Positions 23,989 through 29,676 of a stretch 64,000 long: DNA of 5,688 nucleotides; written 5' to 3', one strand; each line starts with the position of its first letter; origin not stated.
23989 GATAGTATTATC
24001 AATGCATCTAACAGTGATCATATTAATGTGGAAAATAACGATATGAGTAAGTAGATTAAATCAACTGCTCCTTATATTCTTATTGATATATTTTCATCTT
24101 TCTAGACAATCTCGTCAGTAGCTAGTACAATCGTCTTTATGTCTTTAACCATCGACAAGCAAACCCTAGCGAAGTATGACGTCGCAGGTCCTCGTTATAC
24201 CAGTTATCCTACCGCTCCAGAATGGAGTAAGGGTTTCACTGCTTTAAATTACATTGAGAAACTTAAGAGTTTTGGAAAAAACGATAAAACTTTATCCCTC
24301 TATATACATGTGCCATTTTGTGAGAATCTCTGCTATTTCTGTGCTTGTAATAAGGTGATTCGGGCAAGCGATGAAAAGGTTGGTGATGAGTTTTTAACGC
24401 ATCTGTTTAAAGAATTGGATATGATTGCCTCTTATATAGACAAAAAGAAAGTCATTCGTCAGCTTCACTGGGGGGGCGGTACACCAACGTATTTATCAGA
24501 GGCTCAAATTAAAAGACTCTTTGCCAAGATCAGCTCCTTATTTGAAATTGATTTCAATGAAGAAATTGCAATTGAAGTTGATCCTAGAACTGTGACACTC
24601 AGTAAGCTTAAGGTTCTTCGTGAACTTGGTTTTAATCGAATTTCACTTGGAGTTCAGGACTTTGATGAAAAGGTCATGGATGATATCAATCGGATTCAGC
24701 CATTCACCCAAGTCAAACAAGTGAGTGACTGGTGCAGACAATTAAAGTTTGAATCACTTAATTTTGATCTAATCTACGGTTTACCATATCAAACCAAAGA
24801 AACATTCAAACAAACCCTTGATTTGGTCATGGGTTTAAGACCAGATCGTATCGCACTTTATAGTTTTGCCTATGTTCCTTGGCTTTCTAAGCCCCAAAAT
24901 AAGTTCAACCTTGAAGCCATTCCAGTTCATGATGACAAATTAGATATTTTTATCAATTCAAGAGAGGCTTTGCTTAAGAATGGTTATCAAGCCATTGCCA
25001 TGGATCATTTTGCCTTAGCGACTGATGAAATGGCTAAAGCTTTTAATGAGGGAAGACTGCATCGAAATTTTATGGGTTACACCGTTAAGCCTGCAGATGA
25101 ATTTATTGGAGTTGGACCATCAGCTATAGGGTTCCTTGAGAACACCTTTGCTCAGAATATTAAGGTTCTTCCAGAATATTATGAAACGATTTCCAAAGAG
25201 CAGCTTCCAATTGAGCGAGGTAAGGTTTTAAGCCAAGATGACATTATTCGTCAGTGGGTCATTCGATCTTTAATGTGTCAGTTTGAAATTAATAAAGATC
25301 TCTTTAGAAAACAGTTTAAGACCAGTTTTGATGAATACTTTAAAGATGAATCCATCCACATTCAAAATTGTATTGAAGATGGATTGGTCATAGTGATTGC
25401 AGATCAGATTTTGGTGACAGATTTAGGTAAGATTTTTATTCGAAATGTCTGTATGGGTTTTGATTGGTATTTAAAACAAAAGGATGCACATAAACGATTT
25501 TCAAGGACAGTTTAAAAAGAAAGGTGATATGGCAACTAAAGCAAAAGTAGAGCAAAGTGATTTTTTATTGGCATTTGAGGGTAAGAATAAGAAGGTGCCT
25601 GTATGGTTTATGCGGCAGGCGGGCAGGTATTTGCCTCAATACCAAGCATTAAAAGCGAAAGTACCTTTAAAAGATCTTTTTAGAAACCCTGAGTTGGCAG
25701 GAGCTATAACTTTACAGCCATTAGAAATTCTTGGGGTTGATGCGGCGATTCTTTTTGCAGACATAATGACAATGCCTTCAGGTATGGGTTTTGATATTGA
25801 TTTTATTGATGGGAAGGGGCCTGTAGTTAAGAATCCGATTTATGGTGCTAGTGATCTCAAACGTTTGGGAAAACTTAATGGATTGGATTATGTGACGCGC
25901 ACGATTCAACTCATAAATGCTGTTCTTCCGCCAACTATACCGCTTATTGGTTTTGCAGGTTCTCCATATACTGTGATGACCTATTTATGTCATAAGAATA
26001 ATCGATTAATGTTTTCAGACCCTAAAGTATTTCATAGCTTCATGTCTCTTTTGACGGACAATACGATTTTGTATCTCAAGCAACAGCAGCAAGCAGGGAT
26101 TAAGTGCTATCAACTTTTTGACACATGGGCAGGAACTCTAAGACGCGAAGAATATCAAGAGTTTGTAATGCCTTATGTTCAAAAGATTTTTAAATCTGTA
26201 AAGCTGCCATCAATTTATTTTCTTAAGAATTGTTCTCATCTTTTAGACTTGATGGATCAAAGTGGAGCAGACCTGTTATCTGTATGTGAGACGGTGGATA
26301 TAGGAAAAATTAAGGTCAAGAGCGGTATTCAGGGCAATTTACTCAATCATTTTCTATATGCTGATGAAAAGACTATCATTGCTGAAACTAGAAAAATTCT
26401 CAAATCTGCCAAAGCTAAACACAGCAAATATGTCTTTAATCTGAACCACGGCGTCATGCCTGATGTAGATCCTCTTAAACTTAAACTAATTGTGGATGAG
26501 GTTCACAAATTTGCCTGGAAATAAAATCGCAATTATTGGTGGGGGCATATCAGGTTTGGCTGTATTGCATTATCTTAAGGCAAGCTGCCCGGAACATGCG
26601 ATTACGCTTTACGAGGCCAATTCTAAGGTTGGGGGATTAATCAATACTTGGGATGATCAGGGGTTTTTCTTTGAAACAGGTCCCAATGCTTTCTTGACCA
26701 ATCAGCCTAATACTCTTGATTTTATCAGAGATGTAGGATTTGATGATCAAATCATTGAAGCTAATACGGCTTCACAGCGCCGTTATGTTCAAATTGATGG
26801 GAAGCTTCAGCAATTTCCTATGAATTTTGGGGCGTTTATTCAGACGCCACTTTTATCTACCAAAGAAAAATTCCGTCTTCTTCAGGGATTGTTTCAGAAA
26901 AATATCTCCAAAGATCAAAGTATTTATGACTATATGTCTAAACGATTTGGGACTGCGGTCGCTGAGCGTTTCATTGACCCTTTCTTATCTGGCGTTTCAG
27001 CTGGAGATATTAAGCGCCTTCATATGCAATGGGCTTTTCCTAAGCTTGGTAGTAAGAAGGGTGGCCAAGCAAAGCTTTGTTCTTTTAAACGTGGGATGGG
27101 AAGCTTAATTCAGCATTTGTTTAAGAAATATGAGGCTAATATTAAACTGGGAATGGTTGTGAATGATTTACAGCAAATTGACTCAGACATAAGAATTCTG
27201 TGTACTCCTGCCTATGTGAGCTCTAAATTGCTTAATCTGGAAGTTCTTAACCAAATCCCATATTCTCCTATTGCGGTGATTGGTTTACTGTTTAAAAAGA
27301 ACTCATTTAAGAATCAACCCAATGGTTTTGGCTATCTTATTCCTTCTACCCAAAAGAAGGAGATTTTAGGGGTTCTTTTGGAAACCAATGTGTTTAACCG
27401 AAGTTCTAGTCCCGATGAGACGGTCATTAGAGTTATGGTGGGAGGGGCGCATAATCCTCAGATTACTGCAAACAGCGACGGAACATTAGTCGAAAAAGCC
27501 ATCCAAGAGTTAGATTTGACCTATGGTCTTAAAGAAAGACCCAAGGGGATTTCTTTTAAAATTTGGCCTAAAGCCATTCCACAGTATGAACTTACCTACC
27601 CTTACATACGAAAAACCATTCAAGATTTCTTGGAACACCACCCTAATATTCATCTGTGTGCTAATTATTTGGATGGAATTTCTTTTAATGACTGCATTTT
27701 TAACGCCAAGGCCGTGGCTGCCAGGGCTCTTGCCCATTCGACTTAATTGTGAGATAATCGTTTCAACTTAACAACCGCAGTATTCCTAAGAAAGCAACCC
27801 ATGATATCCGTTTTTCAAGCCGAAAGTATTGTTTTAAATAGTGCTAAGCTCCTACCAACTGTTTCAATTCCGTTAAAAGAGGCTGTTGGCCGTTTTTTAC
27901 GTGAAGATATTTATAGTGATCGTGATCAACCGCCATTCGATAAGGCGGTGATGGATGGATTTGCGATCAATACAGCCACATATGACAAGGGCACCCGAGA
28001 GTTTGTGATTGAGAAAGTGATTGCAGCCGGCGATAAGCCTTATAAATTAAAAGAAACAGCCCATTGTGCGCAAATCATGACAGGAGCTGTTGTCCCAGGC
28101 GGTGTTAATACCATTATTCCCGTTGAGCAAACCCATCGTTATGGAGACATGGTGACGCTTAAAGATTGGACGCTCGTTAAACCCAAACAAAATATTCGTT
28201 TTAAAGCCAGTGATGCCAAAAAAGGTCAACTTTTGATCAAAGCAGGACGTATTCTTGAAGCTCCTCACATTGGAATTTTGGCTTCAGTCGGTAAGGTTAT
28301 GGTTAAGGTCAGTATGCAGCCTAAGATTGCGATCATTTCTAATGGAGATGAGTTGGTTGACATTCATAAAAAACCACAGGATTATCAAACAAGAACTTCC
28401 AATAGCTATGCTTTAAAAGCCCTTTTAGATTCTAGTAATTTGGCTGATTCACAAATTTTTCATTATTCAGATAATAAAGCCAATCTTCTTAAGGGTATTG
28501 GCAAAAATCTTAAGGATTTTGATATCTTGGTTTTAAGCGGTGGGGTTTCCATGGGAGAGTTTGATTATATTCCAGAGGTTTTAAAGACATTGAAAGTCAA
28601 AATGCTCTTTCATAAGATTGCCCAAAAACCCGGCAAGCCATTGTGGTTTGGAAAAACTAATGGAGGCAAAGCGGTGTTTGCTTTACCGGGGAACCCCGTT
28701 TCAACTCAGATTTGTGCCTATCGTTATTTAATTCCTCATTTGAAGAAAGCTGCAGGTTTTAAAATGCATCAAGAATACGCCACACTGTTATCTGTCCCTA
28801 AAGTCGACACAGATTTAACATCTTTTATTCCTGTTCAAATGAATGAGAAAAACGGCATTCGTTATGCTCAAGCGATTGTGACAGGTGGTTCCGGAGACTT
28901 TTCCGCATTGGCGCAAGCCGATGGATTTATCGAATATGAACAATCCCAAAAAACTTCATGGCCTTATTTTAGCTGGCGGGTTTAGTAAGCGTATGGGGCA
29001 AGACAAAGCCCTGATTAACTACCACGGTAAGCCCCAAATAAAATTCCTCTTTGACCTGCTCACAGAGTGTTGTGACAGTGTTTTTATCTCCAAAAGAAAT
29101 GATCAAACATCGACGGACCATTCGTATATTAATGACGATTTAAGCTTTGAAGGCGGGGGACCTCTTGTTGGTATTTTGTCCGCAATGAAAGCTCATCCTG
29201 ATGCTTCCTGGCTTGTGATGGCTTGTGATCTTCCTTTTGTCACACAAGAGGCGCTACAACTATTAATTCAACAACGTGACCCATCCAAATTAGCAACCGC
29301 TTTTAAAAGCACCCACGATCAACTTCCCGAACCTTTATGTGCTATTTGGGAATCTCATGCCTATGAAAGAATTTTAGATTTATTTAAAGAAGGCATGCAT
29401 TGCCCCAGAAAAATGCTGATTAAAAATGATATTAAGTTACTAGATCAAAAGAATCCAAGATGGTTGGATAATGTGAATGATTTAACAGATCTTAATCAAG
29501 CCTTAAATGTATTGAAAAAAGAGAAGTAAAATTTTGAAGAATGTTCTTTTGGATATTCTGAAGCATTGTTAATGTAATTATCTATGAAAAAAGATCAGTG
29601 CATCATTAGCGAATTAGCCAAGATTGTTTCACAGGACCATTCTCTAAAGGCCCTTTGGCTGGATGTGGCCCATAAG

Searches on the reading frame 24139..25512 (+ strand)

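Call 20: search_protein_families(library=pfam, proteins=[window:24139-25512:+], max_evalue=0.00001)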
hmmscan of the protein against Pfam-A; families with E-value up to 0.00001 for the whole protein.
window:24139-25512:+ (458 aa): 2 families
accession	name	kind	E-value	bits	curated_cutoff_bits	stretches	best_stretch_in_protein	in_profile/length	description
PF04055.27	Radical_SAM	-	5.6e-25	88.9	29.5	1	55-230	1-166/166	Radical SAM superfamily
PF06969.22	HemN_C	-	1.4e-06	28.7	24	1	364-431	1-65/67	HemN C-terminal domain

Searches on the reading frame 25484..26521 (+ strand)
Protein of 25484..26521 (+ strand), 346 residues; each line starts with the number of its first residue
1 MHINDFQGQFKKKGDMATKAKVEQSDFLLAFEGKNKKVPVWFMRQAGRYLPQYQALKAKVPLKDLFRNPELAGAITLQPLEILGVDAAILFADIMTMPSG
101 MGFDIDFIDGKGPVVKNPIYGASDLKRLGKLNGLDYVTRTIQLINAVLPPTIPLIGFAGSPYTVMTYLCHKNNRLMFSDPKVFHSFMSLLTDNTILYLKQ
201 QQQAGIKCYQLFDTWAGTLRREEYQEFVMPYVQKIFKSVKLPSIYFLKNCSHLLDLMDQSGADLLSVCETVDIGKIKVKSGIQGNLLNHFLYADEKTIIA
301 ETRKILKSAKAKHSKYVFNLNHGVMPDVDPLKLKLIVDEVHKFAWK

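Call 20: search_protein_families(library=pfam, proteins=[window:25484-26521:+], max_evalue=0.00001)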
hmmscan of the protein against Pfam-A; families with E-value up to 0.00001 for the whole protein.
window:25484-26521:+ (346 aa): 1 family
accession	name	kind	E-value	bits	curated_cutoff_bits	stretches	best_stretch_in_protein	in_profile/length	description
PF01208.23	URO-D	-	2e-92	310.3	23.9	1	27-342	6-345/346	Uroporphyrinogen decarboxylase (URO-D)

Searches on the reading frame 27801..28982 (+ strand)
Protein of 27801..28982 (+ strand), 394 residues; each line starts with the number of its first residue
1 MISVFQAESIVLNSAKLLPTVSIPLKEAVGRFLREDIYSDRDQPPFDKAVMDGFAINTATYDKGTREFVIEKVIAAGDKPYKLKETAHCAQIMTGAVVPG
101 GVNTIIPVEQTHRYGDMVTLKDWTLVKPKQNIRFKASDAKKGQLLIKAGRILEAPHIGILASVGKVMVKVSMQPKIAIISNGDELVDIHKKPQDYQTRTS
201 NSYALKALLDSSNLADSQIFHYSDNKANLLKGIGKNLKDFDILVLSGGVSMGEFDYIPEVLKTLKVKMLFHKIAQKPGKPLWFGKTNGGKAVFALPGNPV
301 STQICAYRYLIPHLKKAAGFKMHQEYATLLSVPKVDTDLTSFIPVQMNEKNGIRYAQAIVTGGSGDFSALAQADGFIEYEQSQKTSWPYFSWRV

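Call 20: search_protein_families(library=pfam, proteins=[window:27801-28982:+], max_evalue=0.00001)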
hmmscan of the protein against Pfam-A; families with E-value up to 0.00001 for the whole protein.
window:27801-28982:+ (394 aa): 3 families
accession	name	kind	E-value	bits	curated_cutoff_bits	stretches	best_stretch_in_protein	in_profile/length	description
PF03453.22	MoeA_N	-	2.9e-40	138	30.8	1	2-164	1-160/160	MoeA N-terminal region (domain I and II)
PF00994.29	MoCF_biosynth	-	6.3e-23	81.5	26.6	1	177-315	1-143/144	Probable molybdopterin binding domain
PF03454.20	MoeA_C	-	3.1e-06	27.7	22.1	1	337-382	12-57/72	MoeA C-terminal region (domain IV)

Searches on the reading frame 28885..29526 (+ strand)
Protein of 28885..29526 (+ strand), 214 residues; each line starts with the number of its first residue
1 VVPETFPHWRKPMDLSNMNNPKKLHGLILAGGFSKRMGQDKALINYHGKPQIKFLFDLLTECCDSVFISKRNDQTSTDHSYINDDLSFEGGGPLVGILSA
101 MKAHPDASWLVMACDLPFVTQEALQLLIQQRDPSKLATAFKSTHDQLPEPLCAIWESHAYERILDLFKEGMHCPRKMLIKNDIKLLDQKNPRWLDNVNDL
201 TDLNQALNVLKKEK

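Call 20: search_protein_families(library=pfam, proteins=[window:28885-29526:+], max_evalue=0.00001)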
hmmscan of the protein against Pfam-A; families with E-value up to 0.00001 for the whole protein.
window:28885-29526:+ (214 aa): 1 family
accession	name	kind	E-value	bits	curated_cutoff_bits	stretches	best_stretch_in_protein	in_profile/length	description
PF12804.13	NTP_transf_3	-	1.9e-31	109.9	27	1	26-177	1-153/160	MobA-like NTP transferase domain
